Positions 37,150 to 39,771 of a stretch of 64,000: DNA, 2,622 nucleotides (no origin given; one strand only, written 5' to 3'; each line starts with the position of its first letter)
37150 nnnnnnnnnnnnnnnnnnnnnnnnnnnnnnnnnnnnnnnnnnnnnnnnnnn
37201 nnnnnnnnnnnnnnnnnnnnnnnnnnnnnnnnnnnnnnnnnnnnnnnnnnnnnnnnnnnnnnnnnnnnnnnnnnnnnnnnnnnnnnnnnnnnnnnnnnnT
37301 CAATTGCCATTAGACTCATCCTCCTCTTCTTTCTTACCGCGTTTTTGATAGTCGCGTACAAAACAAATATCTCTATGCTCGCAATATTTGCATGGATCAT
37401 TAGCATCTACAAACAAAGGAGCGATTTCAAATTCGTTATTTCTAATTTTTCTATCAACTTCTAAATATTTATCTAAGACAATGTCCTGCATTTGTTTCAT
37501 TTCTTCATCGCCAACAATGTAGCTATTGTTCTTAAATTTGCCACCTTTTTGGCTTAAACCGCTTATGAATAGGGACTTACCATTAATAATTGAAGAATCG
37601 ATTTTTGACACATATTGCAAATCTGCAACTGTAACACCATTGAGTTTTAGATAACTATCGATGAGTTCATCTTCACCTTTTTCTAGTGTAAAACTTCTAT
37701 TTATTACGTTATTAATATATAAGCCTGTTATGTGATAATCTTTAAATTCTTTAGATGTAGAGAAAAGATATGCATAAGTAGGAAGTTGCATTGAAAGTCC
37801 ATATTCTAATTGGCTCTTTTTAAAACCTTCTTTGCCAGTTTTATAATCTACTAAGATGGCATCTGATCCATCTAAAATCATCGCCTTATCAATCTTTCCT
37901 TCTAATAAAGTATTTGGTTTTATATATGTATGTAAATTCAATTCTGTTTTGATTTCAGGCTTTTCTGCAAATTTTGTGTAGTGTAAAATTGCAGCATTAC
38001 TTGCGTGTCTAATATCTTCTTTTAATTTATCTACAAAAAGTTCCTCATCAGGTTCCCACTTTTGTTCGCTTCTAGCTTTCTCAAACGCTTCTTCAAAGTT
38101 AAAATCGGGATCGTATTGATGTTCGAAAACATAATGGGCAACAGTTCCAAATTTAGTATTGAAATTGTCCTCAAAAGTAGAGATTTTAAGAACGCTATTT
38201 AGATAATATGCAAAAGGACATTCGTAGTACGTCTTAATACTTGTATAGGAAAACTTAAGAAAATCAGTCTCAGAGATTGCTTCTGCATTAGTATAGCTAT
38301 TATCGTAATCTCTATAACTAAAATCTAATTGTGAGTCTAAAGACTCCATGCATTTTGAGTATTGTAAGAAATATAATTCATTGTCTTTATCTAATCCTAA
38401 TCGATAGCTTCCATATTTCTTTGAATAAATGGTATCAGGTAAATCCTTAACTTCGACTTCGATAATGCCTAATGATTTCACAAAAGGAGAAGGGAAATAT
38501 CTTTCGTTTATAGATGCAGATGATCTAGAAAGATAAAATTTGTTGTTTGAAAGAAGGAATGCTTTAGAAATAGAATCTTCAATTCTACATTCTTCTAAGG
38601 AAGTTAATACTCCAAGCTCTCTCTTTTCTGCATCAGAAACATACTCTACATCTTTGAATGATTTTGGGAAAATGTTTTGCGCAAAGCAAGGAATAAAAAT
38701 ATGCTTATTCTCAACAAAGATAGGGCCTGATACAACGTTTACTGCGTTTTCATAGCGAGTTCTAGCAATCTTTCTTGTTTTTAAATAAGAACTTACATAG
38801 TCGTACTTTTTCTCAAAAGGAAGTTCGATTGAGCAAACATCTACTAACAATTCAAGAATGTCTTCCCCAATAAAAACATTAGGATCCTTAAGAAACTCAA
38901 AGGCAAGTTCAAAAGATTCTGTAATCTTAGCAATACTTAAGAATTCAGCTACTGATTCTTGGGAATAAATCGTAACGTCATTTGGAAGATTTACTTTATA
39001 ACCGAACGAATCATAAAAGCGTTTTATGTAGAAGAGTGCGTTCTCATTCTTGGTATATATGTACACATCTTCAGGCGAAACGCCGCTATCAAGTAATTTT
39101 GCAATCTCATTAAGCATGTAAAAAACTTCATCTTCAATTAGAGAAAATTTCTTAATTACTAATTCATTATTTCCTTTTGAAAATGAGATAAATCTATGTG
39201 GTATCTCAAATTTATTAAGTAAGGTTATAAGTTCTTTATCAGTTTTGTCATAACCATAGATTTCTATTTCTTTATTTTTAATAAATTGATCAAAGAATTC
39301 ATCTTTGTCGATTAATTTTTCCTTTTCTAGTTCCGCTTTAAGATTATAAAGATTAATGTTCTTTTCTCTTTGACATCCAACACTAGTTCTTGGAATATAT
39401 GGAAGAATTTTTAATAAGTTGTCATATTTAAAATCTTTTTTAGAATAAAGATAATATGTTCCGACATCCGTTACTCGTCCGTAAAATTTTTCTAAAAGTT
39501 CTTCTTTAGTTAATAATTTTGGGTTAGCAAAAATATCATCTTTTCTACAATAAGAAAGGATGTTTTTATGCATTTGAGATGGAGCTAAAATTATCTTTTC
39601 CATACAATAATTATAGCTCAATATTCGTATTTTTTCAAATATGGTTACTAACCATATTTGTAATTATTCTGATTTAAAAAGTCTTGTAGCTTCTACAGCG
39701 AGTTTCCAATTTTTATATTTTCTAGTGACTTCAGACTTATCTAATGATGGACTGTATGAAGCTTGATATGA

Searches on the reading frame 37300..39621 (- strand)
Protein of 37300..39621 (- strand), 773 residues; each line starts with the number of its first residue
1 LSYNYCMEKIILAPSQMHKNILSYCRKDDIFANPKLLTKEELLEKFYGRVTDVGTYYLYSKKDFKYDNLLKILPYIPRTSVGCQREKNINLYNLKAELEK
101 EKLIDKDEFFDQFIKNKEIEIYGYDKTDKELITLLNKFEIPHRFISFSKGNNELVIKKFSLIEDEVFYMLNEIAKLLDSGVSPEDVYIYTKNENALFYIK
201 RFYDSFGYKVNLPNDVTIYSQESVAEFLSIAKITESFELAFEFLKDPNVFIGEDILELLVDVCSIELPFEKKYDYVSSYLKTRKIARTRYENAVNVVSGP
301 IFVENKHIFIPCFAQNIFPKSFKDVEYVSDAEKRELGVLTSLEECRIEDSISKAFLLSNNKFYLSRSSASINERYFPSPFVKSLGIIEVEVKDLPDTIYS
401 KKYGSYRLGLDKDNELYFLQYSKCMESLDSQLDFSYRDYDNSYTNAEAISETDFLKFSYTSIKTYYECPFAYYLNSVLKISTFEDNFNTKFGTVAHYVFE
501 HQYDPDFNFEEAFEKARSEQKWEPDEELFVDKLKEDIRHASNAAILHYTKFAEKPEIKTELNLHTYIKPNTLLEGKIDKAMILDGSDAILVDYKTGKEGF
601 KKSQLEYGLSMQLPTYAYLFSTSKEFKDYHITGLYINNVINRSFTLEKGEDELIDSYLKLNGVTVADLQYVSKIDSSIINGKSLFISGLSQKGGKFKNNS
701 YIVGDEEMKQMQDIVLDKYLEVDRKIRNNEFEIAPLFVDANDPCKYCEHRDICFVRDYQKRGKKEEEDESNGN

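Call 5: search_protein_families(library=pfam, proteins=[window:37300-39621:-], max_evalue=1)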
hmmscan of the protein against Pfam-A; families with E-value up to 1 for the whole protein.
window:37300-39621:- (773 aa): 2 families
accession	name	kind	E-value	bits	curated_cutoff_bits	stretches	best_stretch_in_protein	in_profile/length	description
PF12705.13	PDDEXK_1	-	6.2e-24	85.7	22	1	457-753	2-246/247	PD-(D/E)XK nuclease superfamily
PF01930.23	Cas_Cas4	-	0.2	12.1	22.7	0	460-567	3-89/160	Domain of unknown function DUF83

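Call 6: search_protein_families(library=ncbifam, proteins=[window:37300-39621:-], max_evalue=1)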
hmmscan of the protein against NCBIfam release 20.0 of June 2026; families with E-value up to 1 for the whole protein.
window:37300-39621:- (773 aa): 5 families
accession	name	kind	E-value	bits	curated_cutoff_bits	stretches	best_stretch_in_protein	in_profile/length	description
TIGR02773.1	addB_Gpos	equivalog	2.9e-18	64.9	903.7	1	534-755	895-1128/1159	helicase-exonuclease AddAB subunit AddB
TIGR00372.1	cas4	equivalog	0.00035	20.5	65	1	558-625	52-114/180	CRISPR-associated protein Cas4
TIGR02786.1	addB_alphas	equivalog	0.00045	18.4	486.5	1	456-621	751-928/1024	double-strand break repair protein AddB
TIGR03623.1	TIGR03623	subfamily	0.0096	14.1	299.6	1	573-638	737-795/876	probable DNA repair protein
NF037957.1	freyrasin_like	subfamily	0.095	12.7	30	1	736-758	47-69/69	freyrasin family ranthipeptide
